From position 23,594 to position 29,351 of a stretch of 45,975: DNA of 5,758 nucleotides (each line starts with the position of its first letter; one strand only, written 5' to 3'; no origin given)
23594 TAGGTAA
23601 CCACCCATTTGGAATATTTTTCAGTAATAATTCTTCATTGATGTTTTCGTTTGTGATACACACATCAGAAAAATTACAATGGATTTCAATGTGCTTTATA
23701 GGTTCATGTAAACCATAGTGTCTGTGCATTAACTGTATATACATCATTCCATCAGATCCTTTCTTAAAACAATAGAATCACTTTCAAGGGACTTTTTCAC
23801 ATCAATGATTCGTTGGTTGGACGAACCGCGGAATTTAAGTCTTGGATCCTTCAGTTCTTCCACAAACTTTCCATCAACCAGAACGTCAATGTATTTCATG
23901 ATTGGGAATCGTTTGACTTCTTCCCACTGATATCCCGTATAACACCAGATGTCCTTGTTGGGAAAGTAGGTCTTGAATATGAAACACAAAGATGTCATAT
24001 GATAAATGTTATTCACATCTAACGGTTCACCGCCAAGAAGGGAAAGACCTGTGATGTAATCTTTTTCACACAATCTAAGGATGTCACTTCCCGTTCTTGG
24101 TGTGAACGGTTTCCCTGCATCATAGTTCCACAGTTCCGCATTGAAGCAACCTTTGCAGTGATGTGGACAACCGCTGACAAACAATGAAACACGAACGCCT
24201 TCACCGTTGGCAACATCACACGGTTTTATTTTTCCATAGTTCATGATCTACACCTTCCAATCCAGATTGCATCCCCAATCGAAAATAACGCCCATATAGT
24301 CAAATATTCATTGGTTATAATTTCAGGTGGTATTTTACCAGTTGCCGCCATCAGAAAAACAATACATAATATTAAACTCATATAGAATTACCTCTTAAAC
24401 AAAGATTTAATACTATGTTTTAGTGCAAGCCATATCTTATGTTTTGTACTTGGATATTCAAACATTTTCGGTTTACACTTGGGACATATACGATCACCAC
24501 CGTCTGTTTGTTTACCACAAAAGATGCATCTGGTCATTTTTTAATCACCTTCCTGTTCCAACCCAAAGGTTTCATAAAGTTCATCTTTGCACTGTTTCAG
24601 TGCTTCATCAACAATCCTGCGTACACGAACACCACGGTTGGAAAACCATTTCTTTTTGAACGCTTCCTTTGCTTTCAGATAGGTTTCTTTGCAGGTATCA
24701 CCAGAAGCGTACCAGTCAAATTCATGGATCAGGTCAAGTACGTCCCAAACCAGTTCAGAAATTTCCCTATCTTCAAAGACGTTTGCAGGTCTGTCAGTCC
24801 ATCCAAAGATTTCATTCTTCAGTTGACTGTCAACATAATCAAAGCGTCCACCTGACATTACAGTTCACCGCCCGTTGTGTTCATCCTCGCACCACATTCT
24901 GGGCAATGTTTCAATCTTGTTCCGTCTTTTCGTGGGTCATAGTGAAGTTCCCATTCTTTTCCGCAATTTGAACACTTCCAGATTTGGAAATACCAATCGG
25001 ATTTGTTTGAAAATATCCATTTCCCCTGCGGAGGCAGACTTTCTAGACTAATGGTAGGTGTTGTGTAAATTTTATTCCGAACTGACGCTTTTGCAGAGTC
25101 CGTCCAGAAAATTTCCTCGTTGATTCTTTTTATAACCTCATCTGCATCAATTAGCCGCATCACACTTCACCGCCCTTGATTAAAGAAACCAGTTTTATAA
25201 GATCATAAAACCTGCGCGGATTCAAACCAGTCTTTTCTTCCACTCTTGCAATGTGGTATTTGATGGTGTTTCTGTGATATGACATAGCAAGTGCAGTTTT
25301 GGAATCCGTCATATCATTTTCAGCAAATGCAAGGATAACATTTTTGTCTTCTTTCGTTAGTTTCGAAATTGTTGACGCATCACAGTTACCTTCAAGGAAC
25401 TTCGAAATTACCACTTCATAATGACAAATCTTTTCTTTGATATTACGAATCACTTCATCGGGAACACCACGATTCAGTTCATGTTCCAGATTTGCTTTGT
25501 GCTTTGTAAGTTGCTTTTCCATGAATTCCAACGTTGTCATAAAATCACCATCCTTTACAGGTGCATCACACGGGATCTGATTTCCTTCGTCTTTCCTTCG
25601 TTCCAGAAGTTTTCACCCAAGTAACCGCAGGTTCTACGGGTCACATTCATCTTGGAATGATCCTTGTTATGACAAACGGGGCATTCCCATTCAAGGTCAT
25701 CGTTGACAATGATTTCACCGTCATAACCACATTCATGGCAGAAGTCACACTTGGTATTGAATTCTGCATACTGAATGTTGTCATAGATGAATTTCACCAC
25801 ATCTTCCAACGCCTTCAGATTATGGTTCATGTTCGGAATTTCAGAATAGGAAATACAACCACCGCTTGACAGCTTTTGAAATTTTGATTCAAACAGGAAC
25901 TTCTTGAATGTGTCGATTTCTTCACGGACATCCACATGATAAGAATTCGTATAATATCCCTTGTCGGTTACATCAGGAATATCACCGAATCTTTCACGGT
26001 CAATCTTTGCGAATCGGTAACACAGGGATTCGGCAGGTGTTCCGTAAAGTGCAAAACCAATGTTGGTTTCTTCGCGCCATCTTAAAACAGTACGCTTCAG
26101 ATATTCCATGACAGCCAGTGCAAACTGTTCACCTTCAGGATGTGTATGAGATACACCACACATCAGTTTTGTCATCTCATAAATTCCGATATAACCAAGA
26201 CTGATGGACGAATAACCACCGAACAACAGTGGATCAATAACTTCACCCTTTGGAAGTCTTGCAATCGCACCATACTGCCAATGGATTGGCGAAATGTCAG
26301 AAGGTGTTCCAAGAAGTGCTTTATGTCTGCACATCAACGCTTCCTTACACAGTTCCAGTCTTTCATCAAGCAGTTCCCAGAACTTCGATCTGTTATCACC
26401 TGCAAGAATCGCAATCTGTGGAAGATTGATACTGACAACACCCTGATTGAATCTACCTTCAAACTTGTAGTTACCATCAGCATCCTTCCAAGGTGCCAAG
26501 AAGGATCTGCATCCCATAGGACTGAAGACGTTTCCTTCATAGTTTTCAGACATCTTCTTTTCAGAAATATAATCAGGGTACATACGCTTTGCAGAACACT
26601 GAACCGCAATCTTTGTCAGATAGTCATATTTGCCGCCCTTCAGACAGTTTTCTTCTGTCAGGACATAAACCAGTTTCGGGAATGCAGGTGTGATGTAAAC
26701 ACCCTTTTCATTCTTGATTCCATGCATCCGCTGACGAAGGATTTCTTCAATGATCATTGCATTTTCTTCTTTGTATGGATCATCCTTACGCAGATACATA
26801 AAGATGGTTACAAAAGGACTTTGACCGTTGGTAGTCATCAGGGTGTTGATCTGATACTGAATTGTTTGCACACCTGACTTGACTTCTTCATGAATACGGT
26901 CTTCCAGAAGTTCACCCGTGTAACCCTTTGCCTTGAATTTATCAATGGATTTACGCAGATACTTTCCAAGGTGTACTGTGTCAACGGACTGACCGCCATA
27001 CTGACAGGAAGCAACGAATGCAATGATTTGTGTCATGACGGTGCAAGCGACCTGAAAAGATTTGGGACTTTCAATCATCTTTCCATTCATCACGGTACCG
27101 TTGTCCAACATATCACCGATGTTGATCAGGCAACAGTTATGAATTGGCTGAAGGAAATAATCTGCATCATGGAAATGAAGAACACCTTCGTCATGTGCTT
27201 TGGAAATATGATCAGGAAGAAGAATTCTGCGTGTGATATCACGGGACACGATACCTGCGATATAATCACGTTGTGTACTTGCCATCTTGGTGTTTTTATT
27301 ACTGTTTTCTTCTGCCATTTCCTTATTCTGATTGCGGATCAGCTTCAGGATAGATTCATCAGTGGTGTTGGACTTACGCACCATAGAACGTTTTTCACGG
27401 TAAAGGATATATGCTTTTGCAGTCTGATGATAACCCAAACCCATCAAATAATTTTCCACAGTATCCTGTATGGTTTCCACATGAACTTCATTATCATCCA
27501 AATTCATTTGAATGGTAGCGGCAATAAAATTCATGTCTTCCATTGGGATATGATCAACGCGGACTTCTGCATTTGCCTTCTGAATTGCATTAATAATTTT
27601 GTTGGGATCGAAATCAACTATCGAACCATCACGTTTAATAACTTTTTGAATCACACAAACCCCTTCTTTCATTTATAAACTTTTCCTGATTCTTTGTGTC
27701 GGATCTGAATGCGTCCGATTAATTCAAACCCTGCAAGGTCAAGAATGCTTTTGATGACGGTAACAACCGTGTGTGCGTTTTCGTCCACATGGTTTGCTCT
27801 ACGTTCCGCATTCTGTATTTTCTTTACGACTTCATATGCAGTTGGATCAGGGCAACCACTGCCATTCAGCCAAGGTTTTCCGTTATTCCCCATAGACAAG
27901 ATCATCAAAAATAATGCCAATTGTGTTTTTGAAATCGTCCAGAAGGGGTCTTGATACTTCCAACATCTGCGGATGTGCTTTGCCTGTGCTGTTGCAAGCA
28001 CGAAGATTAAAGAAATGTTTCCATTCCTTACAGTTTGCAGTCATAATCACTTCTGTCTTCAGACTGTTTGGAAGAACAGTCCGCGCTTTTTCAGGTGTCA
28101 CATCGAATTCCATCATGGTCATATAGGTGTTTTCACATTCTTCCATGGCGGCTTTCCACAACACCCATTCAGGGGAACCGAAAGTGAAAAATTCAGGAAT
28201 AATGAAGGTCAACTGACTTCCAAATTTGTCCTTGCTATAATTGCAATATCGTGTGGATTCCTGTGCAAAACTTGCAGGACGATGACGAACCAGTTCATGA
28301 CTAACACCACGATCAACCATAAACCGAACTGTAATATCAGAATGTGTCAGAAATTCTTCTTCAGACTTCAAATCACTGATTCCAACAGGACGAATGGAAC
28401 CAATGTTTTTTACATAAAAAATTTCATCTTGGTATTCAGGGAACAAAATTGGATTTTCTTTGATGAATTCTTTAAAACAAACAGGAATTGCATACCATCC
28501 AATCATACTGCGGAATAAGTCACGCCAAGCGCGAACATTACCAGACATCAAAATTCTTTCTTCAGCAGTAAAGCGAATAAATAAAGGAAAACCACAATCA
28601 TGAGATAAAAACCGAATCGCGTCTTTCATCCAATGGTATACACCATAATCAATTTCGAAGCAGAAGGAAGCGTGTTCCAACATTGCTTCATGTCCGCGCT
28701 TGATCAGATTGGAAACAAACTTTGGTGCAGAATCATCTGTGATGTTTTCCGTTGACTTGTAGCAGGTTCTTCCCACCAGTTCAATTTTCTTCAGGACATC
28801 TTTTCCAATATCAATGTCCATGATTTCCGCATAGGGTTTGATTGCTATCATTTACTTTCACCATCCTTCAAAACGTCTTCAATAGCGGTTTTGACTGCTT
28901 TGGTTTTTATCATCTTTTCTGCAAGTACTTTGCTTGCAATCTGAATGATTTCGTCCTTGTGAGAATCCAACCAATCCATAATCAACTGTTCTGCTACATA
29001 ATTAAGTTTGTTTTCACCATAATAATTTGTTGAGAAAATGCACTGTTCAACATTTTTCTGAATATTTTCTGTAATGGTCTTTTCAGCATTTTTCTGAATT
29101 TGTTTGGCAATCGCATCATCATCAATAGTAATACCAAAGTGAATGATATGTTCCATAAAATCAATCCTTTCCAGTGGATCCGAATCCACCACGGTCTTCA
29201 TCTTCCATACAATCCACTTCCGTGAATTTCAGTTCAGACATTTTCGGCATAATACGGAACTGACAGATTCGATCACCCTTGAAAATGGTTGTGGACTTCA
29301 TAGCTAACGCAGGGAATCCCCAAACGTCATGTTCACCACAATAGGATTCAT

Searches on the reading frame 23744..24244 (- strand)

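Call 7: search_protein_families(library=pfam, proteins=[window:23744-24244:-], max_evalue=0.01)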
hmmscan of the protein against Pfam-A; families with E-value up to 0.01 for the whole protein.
window:23744-24244:- (166 aa): 2 families
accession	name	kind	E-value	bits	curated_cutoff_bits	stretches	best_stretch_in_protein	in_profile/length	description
PF13353.11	Fer4_12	-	8.5e-50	169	22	1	12-147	1-137/137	4Fe-4S single cluster domain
PF04055.27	Radical_SAM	-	7.8e-05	23.3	29.5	1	22-85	3-67/166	Radical SAM superfamily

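Call 8: search_protein_families(library=phrogs, proteins=[window:23744-24244:-], max_evalue=0.001)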
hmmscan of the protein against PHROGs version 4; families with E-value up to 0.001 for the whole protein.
window:23744-24244:- (166 aa): 2 families
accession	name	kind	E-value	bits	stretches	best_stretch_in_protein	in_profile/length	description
phrog_626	-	DNA, RNA and nucleotide metabolism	6.7e-62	208.9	1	1-158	1-162/164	anaerobic ribonucleotide reductase small subunit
phrog_20267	-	DNA, RNA and nucleotide metabolism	1e-10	42.2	1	102-146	2-45/61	anaerobic ribonucleoside reductase small subunit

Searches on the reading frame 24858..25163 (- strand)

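Call 30: search_protein_families(library=pfam, proteins=[window:24858-25163:-], max_evalue=0.01)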
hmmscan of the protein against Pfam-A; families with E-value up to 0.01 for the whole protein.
window:24858-25163:- (101 aa): 8 families
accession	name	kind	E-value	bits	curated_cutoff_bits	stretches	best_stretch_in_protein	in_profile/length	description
PF09723.15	Zn_ribbon_8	-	0.00017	21.9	34.4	1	63-92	7-34/41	Zinc ribbon domain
PF14311.12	DUF4379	-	0.00021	21.9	24.5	1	61-92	27-55/56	Probable Treble clef zinc finger domain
PF24460.1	DUF7575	-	0.0017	18.1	28.5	0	62-72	4-14/28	Domain of unknown function (DUF7575)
PF25206.1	DUF7836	-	0.0039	17.4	26.7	1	63-96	9-42/59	Domain of unknown function (DUF7836)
PF14149.11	YhfH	-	0.0047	17.2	27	0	85-95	14-24/37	YhfH-like protein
PF01155.25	HypA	-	0.005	17.3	28.9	1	62-99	71-102/112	Hydrogenase/urease nickel incorporation, metallochaperone, hypA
PF14803.11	Zn_ribbon_Nudix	-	0.0073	16.6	25.6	0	85-94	1-10/34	Nudix N-terminal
PF13248.11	Zn_ribbon_3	-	0.0084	16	27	0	85-93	17-25/26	zinc-ribbon domain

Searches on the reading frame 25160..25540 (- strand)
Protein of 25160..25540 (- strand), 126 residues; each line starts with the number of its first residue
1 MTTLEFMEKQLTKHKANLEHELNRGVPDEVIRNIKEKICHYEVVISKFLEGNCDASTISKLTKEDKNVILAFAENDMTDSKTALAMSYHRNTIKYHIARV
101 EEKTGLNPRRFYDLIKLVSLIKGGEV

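Call 30: search_protein_families(library=pfam, proteins=[window:25160-25540:-], max_evalue=0.01)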
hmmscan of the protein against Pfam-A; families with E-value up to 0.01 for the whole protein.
window:25160-25540:- (126 aa): 1 family
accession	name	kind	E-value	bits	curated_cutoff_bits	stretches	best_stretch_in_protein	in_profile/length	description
PF13556.12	HTH_30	-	1.4e-09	38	27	1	70-117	6-53/59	PucR C-terminal helix-turn-helix domain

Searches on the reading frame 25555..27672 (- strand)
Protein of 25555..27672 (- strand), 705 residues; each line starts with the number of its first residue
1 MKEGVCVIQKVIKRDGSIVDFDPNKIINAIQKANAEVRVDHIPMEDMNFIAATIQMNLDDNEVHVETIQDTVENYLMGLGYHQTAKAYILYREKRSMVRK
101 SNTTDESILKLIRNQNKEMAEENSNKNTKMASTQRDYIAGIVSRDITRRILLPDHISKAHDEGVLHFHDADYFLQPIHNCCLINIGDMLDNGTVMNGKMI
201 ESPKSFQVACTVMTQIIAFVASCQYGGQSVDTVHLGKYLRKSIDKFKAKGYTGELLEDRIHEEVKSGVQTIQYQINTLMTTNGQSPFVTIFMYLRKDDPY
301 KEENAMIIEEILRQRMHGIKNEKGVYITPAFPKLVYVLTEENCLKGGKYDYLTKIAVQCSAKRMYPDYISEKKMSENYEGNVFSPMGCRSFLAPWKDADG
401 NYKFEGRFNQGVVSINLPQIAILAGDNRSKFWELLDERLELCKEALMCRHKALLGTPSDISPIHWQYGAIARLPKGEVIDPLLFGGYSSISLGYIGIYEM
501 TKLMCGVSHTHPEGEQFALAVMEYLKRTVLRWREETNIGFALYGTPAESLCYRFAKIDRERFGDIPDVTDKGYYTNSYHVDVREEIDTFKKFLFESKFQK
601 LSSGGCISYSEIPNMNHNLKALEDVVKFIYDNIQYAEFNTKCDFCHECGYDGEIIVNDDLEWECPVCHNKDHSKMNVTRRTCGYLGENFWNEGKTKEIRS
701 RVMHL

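Call 13: search_protein_families(library=phrogs, proteins=[window:25555-27672:-], max_evalue=0.0001)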
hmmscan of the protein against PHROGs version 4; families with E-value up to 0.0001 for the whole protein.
window:25555-27672:- (705 aa): 5 families
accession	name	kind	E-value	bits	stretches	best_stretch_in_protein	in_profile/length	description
phrog_487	-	moron, auxiliary metabolic gene and host takeover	2.9e-223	744.1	1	9-705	4-713/718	NrdD-like anaerobic ribonucleotide reductase large subunit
phrog_4218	-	DNA, RNA and nucleotide metabolism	9.3e-106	354.6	1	383-704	8-332/333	anaerobic ribonucleoside reductase large subunit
phrog_29160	-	DNA, RNA and nucleotide metabolism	5.9e-29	102.3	1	547-704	2-155/158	anaerobic ribonucleoside reductase large subunit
phrog_26446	-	DNA, RNA and nucleotide metabolism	7.8e-26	91.4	2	511-664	200-355/761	anaerobic ribonucleoside reductase large subunit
phrog_36488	-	unknown function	8.6e-05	23.7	0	10-94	3-85/99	-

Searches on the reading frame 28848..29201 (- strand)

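Call 30: search_protein_families(library=pfam, proteins=[window:28848-29201:-], max_evalue=0.01)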
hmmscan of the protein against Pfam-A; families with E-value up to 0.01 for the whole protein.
window:28848-29201:- (117 aa): 1 family
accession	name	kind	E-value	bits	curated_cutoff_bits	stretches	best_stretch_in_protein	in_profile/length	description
PF01418.23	HTH_6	-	0.0024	18.2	28.3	0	70-96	17-43/77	Helix-turn-helix domain, rpiR family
